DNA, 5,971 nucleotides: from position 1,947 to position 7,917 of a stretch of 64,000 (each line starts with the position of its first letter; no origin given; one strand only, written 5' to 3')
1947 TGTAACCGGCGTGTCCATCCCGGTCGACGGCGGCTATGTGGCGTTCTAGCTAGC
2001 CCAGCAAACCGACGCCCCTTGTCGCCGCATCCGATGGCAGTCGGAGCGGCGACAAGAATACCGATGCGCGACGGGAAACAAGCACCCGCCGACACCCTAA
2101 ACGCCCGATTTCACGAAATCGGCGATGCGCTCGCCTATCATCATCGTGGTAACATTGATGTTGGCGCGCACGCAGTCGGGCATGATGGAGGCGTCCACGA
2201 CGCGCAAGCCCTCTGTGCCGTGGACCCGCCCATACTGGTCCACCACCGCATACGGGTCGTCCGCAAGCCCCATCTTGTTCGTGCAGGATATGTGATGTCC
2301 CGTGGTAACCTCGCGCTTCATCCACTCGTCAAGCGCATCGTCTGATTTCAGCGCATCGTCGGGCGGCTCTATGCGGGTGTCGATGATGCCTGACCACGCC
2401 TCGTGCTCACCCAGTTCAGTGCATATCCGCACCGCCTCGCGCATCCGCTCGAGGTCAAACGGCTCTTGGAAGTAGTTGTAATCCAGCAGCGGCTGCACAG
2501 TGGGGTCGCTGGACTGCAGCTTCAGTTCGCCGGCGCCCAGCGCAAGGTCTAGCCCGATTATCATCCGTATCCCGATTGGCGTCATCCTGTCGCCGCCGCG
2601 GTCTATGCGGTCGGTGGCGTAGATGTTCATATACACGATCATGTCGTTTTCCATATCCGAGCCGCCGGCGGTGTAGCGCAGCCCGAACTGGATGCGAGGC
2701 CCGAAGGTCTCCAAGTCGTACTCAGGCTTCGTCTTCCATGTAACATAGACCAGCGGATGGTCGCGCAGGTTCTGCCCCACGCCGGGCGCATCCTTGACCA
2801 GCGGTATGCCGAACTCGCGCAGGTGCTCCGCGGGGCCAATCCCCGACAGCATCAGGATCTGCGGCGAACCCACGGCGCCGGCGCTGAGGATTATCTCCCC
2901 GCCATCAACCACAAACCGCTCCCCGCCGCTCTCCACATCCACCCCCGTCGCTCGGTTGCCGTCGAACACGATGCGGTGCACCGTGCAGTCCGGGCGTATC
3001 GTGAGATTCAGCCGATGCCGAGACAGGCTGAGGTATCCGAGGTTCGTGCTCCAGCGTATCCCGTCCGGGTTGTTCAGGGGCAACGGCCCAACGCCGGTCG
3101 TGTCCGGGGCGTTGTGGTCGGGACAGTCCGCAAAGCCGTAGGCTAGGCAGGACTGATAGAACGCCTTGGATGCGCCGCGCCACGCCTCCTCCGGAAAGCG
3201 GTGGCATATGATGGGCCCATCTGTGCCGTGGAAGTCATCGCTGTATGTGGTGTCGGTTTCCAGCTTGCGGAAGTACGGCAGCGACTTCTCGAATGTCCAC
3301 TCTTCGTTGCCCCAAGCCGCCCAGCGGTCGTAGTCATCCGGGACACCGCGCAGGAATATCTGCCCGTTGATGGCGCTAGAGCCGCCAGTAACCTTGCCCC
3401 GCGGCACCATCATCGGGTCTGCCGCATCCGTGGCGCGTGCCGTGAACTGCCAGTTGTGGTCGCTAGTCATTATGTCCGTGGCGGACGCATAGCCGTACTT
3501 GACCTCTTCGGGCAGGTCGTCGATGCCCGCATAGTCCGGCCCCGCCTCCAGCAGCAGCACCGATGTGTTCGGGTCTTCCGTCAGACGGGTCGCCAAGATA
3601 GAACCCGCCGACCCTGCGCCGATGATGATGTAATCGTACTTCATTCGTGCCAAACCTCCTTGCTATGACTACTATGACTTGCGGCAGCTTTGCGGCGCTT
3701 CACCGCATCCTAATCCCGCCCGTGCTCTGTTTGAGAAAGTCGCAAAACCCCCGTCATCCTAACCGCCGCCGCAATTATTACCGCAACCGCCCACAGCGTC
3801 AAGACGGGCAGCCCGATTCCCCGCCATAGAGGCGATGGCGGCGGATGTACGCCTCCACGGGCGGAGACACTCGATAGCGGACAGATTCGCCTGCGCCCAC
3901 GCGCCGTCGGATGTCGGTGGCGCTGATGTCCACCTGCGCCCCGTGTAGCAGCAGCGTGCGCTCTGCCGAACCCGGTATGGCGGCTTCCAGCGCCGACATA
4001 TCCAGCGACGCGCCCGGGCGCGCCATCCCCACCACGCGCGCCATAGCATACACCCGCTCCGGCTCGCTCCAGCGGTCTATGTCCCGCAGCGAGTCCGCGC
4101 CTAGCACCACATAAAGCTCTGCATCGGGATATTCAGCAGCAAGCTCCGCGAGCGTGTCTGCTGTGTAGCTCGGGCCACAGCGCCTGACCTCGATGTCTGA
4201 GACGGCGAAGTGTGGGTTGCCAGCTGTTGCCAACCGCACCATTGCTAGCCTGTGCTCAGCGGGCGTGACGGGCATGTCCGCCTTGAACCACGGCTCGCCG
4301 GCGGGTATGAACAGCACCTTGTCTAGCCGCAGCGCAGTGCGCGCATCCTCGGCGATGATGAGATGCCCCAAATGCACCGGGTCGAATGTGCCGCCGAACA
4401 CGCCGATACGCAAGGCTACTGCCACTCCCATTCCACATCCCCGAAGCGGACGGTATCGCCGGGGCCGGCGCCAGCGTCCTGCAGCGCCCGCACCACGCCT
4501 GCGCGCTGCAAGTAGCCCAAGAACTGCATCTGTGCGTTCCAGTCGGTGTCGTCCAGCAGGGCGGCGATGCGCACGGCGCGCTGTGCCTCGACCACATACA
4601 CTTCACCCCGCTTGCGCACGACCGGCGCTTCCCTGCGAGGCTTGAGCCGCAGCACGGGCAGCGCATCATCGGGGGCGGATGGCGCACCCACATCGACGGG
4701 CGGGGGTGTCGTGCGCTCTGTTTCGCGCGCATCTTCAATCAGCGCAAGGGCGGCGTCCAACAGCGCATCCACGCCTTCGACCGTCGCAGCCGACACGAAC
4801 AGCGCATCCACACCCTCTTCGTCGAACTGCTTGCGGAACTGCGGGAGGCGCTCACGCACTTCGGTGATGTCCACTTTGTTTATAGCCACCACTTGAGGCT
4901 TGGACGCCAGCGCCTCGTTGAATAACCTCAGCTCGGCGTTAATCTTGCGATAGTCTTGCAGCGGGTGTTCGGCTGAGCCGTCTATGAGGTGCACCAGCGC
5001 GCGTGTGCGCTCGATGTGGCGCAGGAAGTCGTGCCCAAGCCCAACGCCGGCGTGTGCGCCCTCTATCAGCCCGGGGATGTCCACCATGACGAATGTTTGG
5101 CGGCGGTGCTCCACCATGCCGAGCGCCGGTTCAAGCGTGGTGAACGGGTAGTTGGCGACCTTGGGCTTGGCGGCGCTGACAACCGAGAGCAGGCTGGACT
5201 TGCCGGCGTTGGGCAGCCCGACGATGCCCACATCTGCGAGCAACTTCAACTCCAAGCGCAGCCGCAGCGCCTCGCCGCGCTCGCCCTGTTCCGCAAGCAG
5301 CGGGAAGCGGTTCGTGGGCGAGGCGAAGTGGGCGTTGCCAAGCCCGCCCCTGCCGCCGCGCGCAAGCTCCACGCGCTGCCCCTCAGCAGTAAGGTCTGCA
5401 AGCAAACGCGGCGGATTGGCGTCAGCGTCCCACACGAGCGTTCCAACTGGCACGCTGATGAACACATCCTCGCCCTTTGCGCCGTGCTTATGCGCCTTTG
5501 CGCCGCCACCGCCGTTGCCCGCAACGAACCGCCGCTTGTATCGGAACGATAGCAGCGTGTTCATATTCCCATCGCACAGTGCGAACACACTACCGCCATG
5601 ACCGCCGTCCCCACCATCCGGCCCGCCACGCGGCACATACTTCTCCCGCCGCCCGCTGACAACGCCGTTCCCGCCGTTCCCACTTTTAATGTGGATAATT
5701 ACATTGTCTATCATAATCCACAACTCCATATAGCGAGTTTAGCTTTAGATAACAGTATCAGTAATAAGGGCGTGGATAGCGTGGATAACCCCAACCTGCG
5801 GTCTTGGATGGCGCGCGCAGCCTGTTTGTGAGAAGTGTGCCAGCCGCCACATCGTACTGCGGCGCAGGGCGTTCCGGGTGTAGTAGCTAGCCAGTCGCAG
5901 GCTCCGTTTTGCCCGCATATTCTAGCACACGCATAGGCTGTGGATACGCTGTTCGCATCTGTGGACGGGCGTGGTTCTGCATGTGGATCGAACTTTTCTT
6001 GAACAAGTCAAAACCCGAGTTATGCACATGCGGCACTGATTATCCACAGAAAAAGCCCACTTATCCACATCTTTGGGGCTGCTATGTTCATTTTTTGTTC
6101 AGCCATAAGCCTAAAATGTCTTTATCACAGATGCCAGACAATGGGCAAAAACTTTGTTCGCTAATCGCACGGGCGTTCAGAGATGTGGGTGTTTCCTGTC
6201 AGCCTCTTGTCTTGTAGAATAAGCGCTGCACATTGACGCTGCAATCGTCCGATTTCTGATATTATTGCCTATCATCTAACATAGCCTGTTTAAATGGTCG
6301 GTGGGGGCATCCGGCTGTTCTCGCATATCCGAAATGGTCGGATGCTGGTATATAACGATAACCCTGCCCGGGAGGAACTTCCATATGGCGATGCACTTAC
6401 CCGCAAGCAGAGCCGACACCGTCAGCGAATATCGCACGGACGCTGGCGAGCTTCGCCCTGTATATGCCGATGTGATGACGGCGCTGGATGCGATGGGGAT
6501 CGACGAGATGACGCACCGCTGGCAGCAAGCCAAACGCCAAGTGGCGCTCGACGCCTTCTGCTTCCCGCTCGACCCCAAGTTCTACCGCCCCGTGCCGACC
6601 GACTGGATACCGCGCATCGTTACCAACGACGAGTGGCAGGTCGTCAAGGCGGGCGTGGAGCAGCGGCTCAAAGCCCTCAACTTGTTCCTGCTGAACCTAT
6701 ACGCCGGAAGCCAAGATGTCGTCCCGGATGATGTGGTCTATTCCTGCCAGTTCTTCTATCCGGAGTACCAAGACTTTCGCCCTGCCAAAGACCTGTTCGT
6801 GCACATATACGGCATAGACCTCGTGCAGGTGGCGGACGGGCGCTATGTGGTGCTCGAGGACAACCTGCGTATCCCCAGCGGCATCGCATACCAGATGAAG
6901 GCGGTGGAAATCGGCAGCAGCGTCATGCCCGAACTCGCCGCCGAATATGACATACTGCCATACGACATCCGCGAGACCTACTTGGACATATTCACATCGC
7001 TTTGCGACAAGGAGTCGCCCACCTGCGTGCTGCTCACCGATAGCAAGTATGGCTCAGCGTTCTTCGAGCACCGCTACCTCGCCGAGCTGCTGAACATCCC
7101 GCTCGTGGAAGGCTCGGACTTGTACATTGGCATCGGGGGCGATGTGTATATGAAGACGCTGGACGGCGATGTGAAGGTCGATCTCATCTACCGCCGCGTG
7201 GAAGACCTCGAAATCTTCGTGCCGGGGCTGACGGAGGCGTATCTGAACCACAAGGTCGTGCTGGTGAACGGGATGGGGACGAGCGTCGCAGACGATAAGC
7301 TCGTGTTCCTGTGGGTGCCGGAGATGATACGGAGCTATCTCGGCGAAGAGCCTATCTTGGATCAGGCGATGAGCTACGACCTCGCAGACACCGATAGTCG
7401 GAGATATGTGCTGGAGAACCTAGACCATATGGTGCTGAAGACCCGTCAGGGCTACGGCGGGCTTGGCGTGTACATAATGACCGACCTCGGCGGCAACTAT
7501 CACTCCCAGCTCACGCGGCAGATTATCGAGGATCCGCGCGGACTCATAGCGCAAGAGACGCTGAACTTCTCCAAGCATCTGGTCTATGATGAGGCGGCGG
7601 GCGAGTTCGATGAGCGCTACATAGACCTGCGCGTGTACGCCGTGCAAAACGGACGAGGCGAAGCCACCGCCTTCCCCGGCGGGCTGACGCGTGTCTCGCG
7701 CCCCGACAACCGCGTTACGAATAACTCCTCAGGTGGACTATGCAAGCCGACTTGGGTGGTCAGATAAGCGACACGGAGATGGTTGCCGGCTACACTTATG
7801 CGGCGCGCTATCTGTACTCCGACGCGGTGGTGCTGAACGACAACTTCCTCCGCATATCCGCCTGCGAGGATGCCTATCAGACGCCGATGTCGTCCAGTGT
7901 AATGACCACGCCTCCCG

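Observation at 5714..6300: Dense two-orientation DnaA-box cluster between divergent obg and ATP-grasp genes: candidate oriC with no dnaA nearby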

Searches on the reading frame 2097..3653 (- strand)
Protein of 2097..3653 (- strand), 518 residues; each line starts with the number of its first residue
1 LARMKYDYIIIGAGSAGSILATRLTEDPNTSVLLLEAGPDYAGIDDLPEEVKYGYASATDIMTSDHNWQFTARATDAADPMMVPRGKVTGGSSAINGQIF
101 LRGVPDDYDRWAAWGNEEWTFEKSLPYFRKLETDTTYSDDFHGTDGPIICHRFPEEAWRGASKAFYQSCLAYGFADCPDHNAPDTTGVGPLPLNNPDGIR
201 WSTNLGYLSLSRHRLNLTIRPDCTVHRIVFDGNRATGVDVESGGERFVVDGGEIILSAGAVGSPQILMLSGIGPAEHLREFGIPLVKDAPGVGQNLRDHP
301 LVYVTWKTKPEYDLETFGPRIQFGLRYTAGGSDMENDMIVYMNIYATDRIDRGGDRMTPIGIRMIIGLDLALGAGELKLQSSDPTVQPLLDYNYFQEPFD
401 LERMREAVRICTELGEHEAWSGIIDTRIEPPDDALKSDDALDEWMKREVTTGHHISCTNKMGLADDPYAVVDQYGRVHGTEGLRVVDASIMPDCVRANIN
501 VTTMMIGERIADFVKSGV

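Call 11: search_protein_families(library=pfam, proteins=[window:2097-3653:-])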
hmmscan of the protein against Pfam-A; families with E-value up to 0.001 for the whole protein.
window:2097-3653:- (518 aa): 5 families
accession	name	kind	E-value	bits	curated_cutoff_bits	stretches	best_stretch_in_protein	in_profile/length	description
PF00732.25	GMC_oxred_N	-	1.1e-41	143.5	23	1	6-300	1-217/218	GMC oxidoreductase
PF05199.19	GMC_oxred_C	-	3e-35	122.2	24.6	1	374-507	4-139/139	GMC oxidoreductase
PF05834.18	Lycopene_cycl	-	8.7e-06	25.5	23.4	1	7-41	1-36/380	Lycopene cyclase protein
PF01266.30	DAO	-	2.4e-05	24.5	27.9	0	7-42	1-35/353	FAD dependent oxidoreductase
PF13450.12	NAD_binding_8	-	0.00068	20.3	21.9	0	10-43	1-33/68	NAD(P)-binding Rossmann-like domain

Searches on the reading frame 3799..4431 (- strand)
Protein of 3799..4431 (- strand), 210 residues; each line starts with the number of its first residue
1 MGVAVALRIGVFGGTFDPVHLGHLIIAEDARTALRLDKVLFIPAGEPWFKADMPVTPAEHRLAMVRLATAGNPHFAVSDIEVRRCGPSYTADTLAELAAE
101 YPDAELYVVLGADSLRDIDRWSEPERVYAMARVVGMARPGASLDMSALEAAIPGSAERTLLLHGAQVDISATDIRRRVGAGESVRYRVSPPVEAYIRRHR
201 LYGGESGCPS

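Call 11: search_protein_families(library=pfam, proteins=[window:3799-4431:-])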
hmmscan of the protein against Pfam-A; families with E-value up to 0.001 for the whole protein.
window:3799-4431:- (210 aa): 1 family
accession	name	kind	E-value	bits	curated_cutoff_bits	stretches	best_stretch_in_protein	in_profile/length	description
PF01467.32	CTP_transf_like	-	5.9e-27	94.9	21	1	11-177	1-133/133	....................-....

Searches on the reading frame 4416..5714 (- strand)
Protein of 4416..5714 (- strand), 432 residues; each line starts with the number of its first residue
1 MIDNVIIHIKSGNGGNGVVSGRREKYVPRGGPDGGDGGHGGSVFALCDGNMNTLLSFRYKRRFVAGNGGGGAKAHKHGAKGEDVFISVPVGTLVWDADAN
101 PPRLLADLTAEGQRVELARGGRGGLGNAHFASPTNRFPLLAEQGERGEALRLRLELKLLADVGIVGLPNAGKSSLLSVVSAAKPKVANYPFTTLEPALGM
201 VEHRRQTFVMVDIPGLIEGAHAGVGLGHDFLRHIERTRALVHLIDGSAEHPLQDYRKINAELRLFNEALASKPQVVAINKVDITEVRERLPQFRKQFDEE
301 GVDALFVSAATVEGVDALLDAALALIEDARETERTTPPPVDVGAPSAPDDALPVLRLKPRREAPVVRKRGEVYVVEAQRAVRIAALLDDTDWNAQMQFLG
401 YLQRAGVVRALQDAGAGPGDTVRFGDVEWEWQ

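Call 11: search_protein_families(library=pfam, proteins=[window:4416-5714:-])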
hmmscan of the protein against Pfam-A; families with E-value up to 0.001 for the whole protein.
window:4416-5714:- (432 aa): 5 families
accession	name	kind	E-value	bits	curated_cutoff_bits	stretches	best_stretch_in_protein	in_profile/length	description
PF01018.28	GTP1_OBG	-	4.4e-55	186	27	1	2-158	1-155/155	GTP1/OBG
PF01926.29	MMR_HSR1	-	1.5e-25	90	21.9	1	161-280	1-113/113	50S ribosome-binding GTPase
PF02421.24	FeoB_N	-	1.3e-12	48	27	1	162-321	3-155/156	Ferrous iron transport protein B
PF09269.16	DUF1967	-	4.2e-11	43.2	27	1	368-431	7-70/70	Domain of unknown function (DUF1967)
PF00025.27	Arf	-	0.00063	19.7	22.3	0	164-286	19-130/174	ADP-ribosylation factor family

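Call 13: find_related_loci(query=window:4416-5714:-, collection=genome_contigs, flank=4000)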
Query window:4416-5714:- (432 aa) in genome_contigs; peptide patterns used: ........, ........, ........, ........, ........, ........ (x = any residue, [..] = any of these).
76 stretches matched a pattern; 15 encode a relative of the query (tblastn E <= 1e-3); 15 distinct loci.
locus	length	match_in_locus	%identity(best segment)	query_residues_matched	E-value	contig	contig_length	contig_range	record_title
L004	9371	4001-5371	71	1-432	0e+0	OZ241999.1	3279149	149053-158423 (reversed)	MAG: Dehalococcoidia bacterium isolate a94145c4-23f5-4c8d-977e-23e11a5cf2dd genome assembly, chromosome: 1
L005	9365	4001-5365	72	1-432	0e+0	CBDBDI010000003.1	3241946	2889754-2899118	MAG: Dehalococcoidia bacterium isolate 8667ca63-c4f2-445c-998c-9896a5069bfa genome assembly, contig: contig_3, whole gen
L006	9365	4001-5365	71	1-432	0e+0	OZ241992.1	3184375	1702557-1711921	MAG: Dehalococcoidia bacterium isolate ad06a298-89b6-49a3-928e-ce4bba0dcfa3 genome assembly, chromosome: 1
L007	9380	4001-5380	67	1-432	3e-176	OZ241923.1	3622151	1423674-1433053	MAG: Dehalococcoidia bacterium isolate 97b7e7e8-eacd-433b-a875-92d102a9312a genome assembly, chromosome: 1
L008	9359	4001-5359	68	1-427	3e-175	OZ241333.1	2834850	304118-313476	MAG: Dehalococcoidia bacterium isolate d207695e-97df-45e8-9d78-a3ca6e64d348 genome assembly, chromosome: 1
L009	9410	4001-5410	66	1-432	9e-175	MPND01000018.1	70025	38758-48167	MAG: SAR202 cluster bacterium bin90 NODE_698_length_70025_cov_8.64779_ID_1395, whole genome shotgun sequence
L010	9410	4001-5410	66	1-432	7e-173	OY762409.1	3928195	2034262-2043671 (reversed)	MAG: Dehalococcoidia bacterium isolate 38c4f93b-5868-4cd3-8e0a-f10fb6dda0e3 genome assembly, chromosome: 1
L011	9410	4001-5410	66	1-432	2e-172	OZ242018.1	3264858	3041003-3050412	MAG: Dehalococcoidia bacterium isolate be0a7399-3cfc-4bfb-8065-0cf5b5fd85b7 genome assembly, chromosome: 1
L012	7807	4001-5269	65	1-432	9e-172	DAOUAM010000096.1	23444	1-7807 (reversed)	MAG TPA_asm: Dehalococcoidia bacterium isolate H63_664 k137_154282, whole genome shotgun sequence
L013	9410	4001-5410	66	1-432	1e-170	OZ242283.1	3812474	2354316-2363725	MAG: Dehalococcoidia bacterium isolate d63046ed-7a55-4dc1-8bb2-d3050b7f4681 genome assembly, chromosome: 1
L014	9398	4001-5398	66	1-432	2e-169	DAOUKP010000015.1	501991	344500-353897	MAG TPA_asm: Dehalococcoidia bacterium isolate S7_351 k113_224430, whole genome shotgun sequence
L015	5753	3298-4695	66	1-426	3e-166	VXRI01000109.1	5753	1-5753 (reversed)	MAG: Chloroflexi bacterium isolate SB0664_bin_29 NODE_5313_length_5753_cov_8.139172, whole genome shotgun sequence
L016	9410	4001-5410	66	1-432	7e-172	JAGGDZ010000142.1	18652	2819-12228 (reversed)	MAG: Chloroflexota bacterium isolate TM_07 contig_8372, whole genome shotgun sequence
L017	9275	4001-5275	59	1-431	2e-140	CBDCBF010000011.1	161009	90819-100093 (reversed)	MAG: Dehalococcoidia bacterium isolate 32956cc0-fab5-43d0-b310-d76fe79994bd genome assembly, contig: contig_11, whole ge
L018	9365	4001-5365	68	1-432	0e+0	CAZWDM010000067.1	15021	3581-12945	MAG TPA_asm: uncultured Dehalococcoidia bacterium isolate SRP109090_co1_127 genome assembly, contig: NODE_5854_length_15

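Call 79: search_protein_families(library=pfam, proteins=[L008:1093-2358:-, L008:2383-2859:-, L008:2729-3580:-, L010:2976-3317:-, L010:3311-3628:-], max_evalue=0.01)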
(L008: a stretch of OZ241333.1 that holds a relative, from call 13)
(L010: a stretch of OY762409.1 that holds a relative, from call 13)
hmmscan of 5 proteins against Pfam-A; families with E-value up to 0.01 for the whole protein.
L008:1093-2358:- (421 aa): 1 family
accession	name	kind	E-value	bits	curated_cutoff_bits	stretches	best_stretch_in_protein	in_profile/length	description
PF14072.11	DndB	-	1.6e-32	113.4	29.1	1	8-384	1-329/338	DNA-sulfur modification-associated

L008:2383-2859:- (158 aa): 2 families
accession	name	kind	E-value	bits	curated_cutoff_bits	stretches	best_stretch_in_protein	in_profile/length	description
PF20815.3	GIY_YIG_2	-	0.00029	21.3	22.4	0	84-115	31-65/153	GIY-YIG catalytic domain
PF01541.30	GIY-YIG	-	0.00033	21.3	22.6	1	75-128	2-53/78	GIY-YIG catalytic domain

L008:2729-3580:- (283 aa): 1 family
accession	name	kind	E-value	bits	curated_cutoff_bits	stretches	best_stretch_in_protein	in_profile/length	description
PF01507.26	PAPS_reduct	-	2.4e-05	24.8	22.5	1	13-126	3-97/175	Phosphoadenosine phosphosulfate reductase domain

L010:2976-3317:- (113 aa): 1 family
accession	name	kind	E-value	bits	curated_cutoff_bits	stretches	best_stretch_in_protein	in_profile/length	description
PF02452.23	PemK_toxin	-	1.7e-26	93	23.1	1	9-111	1-108/109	PemK-like, MazF-like toxin of type II toxin-antitoxin system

L010:3311-3628:- (105 aa): 0 families

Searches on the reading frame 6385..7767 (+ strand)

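Call 11: search_protein_families(library=pfam, proteins=[window:6385-7767:+])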
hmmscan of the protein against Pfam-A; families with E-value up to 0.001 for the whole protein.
window:6385-7767:+ (460 aa): 2 families
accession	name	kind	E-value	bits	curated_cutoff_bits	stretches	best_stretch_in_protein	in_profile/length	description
PF14403.11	CP_ATPgrasp_2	-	1.7e-98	330.4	32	1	76-438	1-374/374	Circularly permuted ATP-grasp type 2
PF04174.18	CP_ATPgrasp_1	-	9.2e-77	258.7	23.1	1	76-390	1-332/332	A circularly permuted ATPgrasp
